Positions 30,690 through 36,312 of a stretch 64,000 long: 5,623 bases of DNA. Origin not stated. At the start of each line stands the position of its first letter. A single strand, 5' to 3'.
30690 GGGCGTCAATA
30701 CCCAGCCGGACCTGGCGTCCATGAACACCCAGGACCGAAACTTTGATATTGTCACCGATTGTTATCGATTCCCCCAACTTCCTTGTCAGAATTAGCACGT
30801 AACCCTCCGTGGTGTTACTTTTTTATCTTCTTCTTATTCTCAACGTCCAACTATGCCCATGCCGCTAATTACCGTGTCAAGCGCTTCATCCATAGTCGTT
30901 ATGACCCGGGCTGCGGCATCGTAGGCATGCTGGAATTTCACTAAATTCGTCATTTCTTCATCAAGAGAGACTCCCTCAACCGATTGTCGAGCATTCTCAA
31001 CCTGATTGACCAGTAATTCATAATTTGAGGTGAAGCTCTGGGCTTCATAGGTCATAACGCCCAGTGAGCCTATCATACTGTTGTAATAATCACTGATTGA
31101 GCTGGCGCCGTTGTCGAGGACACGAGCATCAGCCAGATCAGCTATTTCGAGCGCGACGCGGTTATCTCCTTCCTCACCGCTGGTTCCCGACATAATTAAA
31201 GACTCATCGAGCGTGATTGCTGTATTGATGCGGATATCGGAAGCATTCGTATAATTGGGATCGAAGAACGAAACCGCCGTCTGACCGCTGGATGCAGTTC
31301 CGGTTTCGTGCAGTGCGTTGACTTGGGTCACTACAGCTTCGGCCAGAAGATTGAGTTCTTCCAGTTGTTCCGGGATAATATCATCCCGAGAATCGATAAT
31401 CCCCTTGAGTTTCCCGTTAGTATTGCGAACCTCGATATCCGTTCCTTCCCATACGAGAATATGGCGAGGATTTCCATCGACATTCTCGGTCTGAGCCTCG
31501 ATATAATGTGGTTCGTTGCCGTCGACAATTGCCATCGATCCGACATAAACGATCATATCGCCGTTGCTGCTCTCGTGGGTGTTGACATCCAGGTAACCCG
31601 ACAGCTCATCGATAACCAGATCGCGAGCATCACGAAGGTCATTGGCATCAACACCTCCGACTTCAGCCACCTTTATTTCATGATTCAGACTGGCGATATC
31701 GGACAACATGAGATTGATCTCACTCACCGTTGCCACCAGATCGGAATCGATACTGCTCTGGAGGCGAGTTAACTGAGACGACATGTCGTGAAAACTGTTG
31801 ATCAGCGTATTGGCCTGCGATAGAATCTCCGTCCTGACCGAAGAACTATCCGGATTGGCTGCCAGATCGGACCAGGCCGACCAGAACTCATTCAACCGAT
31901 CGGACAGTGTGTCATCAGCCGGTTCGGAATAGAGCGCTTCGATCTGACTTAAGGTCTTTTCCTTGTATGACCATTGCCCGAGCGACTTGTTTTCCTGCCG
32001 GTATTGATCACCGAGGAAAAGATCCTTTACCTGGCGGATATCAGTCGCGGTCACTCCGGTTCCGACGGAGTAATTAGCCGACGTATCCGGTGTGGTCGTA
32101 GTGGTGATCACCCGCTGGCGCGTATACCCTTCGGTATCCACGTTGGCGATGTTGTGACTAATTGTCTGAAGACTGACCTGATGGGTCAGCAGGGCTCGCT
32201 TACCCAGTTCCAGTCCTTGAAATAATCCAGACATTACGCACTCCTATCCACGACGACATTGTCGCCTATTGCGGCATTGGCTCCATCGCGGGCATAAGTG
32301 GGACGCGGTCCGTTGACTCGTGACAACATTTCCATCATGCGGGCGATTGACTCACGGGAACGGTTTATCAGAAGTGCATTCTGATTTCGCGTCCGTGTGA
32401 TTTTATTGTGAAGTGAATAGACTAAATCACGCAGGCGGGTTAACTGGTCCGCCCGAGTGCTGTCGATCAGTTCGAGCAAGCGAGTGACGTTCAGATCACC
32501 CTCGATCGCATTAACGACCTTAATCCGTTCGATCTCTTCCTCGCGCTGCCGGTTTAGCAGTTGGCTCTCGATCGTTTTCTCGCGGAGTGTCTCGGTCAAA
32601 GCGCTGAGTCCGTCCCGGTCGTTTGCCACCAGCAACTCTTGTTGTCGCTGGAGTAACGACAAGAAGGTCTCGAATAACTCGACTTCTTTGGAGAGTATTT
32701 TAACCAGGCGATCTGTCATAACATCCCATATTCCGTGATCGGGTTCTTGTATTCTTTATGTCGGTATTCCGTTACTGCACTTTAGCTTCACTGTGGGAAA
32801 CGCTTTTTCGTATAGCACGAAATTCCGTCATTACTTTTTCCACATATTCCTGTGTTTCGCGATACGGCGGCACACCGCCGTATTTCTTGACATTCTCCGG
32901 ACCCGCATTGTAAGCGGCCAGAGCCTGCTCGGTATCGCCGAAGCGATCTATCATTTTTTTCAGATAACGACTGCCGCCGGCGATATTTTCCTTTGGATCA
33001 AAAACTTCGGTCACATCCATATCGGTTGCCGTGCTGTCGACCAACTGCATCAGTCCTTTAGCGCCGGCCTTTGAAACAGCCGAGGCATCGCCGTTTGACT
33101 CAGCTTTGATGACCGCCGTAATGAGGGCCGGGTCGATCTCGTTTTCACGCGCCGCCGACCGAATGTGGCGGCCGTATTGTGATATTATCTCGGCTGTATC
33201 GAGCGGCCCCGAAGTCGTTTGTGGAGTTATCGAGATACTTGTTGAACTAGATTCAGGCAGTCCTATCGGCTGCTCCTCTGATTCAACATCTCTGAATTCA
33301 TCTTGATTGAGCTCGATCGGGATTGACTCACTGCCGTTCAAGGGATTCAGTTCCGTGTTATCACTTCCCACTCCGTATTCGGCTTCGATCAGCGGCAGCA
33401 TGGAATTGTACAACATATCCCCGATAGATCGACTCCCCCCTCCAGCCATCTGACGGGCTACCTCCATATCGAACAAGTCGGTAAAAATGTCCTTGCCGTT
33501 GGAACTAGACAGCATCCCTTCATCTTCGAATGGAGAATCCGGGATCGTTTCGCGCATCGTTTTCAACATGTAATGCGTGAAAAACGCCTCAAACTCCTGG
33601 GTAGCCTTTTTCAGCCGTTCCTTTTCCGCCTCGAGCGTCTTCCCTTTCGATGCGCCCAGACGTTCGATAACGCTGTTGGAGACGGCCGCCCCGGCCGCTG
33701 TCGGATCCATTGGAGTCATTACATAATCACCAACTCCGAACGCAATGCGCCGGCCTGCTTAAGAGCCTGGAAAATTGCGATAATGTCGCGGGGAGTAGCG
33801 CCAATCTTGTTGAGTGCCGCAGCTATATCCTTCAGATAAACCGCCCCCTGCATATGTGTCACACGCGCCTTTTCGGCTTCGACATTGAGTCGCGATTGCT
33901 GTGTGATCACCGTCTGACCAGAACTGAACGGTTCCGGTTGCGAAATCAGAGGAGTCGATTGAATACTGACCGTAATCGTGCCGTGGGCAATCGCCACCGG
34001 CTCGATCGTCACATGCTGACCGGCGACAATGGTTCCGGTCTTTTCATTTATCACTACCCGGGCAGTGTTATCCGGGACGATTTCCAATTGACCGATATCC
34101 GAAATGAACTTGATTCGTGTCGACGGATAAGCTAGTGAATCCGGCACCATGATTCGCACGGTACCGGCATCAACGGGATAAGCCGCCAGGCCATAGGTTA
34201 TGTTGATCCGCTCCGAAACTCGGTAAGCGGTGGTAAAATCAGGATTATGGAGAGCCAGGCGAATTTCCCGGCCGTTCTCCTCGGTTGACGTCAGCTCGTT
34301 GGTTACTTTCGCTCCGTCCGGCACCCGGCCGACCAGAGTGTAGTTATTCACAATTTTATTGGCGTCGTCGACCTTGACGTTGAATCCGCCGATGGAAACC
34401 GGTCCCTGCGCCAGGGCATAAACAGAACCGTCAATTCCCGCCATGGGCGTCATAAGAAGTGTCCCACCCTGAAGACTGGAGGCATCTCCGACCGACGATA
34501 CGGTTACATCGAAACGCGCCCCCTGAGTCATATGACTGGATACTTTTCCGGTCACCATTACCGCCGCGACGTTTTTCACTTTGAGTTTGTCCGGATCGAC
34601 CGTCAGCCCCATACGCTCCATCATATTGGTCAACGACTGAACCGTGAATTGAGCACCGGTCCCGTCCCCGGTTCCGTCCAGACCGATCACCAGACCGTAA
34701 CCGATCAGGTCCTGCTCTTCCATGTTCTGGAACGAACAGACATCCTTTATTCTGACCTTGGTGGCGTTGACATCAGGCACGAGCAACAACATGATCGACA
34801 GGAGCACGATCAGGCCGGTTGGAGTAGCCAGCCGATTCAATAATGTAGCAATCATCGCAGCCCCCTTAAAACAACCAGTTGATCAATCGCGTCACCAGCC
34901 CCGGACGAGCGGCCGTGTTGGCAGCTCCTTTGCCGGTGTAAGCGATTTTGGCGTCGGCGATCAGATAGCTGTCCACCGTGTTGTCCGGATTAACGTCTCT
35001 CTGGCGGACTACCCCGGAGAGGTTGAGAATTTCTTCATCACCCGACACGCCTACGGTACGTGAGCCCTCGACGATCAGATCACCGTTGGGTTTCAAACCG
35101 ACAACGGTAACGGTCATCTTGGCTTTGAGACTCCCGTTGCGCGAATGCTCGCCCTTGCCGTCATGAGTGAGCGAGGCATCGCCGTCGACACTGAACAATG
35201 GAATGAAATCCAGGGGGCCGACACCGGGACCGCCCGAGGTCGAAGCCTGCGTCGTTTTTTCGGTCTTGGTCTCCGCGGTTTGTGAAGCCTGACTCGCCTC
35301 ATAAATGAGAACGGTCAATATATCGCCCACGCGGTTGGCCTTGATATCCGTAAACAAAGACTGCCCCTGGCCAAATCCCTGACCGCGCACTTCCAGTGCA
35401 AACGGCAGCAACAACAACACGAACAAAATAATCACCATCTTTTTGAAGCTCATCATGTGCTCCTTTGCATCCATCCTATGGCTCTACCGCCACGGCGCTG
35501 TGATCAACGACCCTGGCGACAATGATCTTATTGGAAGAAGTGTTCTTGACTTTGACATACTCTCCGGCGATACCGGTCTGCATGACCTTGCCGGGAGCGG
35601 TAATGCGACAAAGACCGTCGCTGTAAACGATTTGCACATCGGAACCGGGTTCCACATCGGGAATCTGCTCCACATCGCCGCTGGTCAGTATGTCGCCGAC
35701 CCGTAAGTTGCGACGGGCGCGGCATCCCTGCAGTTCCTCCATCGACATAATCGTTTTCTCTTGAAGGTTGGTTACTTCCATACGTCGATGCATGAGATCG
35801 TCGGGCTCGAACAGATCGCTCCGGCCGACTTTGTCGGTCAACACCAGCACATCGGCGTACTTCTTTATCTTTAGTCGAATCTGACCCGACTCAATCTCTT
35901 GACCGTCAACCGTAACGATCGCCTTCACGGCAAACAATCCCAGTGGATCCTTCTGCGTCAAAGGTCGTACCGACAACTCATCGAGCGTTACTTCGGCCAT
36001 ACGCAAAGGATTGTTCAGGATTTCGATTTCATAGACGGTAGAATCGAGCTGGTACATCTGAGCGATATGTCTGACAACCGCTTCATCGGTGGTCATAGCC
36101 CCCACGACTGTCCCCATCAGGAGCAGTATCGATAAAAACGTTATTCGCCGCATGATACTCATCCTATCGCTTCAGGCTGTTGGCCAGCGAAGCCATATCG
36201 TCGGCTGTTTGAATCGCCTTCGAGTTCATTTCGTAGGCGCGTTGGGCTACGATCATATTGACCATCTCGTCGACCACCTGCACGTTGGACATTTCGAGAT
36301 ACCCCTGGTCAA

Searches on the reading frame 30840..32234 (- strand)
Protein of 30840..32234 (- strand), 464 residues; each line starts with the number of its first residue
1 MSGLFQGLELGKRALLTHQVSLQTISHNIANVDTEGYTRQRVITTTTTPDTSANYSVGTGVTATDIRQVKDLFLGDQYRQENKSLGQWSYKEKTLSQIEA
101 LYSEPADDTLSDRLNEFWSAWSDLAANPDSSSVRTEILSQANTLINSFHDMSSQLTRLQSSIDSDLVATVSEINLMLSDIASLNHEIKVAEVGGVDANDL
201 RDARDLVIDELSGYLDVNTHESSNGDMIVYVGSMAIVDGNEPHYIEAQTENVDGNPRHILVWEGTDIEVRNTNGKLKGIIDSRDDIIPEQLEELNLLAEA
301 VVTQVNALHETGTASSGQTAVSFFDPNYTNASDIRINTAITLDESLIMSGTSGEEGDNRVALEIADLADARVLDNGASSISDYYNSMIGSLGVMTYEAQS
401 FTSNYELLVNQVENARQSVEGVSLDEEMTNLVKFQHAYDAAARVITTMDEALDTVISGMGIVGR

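Call 16: search_protein_families(library=pfam, proteins=[window:30840-32234:-], max_evalue=0.0001)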
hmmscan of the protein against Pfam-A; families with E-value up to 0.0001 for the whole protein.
window:30840-32234:- (464 aa): 3 families
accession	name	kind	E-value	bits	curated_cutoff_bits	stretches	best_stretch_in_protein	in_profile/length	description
PF22638.1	FlgK_D1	-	2e-58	198.2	28.6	1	95-324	1-233/233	Flagellar hook-associated protein FlgK helical domain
PF06429.18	Flg_bbr_C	-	4.9e-11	42.4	23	1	421-456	9-44/46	Flagellar basal body rod FlgEFG protein C-terminal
PF00460.25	Flg_bb_rod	-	1.8e-05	25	20.7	1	11-38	4-31/31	Flagella basal body rod protein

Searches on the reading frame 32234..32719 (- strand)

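Call 16: search_protein_families(library=pfam, proteins=[window:32234-32719:-], max_evalue=0.0001)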
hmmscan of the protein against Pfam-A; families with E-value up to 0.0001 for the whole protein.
window:32234-32719:- (161 aa): 1 family
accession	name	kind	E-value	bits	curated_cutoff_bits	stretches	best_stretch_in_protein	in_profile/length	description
PF05130.17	FlgN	-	2e-18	67.6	30.5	1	1-148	1-145/147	FlgN protein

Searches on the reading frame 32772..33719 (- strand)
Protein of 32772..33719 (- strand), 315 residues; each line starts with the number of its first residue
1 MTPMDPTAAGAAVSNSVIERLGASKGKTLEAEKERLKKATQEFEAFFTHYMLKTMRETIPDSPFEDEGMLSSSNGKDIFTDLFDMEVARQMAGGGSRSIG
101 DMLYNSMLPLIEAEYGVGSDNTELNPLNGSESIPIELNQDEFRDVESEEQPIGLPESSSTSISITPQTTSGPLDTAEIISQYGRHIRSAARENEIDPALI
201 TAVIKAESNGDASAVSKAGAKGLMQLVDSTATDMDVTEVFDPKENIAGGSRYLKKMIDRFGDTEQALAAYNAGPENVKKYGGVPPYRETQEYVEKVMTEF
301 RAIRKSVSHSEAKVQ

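Call 16: search_protein_families(library=pfam, proteins=[window:32772-33719:-], max_evalue=0.0001)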
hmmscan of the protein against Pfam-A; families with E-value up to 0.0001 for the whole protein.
window:32772-33719:- (315 aa): 2 families
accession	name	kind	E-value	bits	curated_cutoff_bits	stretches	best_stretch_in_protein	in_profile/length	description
PF01464.25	SLT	-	9.6e-29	99.8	21.3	1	186-288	3-112/117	Transglycosylase SLT domain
PF10135.14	Rod-binding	-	2.1e-11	44.6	25.1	1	53-105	1-50/51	Rod binding protein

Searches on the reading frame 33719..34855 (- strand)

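Call 16: search_protein_families(library=pfam, proteins=[window:33719-34855:-], max_evalue=0.0001)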
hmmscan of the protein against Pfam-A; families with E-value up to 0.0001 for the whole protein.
window:33719-34855:- (378 aa): 1 family
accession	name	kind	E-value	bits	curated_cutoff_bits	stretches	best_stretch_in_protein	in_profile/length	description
PF02119.21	FlgI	-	7.4e-127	423.4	25.3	1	35-377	1-343/343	Flagellar P-ring protein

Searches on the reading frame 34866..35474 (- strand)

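Call 16: search_protein_families(library=pfam, proteins=[window:34866-35474:-], max_evalue=0.0001)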
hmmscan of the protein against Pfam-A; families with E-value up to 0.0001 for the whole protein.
window:34866-35474:- (202 aa): 1 family
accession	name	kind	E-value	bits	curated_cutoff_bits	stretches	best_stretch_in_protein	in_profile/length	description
PF02107.21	FlgH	-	1.2e-45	155.6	27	1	37-201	14-170/172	Flagellar L-ring protein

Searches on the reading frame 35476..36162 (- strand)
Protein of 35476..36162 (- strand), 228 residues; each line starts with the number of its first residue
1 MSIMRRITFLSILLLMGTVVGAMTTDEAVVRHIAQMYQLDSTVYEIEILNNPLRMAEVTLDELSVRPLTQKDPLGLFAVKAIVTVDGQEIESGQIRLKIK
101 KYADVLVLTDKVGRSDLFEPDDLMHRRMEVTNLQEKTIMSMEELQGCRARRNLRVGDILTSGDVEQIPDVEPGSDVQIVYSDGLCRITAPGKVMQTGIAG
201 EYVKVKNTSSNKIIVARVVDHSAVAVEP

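Call 16: search_protein_families(library=pfam, proteins=[window:35476-36162:-], max_evalue=0.0001)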
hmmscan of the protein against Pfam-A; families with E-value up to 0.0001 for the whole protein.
window:35476-36162:- (228 aa): 1 family
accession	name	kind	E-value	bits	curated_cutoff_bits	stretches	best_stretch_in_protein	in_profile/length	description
PF13144.11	ChapFlgA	-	6e-24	84.9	23.8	1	104-226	2-122/122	Chaperone for flagella basal body P-ring formation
